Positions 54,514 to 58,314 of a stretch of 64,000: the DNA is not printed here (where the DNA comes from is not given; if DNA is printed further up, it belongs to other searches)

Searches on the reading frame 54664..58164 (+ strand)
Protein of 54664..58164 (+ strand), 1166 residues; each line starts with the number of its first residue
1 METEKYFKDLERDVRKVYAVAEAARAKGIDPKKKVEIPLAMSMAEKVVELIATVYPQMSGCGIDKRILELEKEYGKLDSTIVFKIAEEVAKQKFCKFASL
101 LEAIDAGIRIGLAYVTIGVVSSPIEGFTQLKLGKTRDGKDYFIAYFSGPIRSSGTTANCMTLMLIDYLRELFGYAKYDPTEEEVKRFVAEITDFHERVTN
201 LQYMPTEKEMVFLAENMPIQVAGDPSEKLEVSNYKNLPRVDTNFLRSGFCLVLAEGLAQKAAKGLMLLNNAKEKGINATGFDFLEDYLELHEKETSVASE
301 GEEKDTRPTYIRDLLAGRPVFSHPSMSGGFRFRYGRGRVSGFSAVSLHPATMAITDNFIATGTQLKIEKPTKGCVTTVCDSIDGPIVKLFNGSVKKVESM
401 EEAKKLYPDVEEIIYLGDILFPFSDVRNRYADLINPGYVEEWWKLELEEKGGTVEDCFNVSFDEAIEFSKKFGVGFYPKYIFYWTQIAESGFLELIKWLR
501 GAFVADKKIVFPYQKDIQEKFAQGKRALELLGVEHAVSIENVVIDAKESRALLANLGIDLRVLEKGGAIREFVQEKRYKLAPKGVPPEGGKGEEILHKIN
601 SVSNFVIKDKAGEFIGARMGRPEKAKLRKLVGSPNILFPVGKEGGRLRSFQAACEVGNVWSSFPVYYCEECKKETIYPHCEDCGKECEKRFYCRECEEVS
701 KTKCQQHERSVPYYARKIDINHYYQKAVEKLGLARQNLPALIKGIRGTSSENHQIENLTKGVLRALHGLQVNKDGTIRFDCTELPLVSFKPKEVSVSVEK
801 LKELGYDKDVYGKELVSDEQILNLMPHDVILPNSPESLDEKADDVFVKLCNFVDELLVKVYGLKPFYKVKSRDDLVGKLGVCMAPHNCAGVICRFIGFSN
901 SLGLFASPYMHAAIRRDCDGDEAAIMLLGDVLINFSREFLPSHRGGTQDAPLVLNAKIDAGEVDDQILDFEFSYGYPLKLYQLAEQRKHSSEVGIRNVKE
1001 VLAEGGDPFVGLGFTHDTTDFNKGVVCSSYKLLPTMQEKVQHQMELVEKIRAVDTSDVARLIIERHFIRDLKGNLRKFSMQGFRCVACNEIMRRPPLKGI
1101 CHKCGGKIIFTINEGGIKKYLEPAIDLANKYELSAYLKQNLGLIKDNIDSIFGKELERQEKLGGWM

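Call 41: search_protein_families(library=pfam, proteins=[window:54664-58164:+], max_evalue=0.0001)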
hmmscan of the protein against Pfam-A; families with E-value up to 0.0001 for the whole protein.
window:54664-58164:+ (1166 aa): 3 families
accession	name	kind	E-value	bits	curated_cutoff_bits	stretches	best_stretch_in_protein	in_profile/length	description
PF24844.1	PolC_DP2_central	-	2.5e-104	349.6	24.3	1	307-698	11-368/372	DNA polymerase II large subunit DP2, central domain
PF24846.1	PolC_DP2_cat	-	2.6e-99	332.4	24.3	1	740-1039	6-299/299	DNA polymerase II large subunit DP2, catalytic domain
PF03833.19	PolC_DP2_N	-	4.3e-76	256.1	24.3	1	5-287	1-268/271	DNA polymerase II large subunit DP2, N-terminal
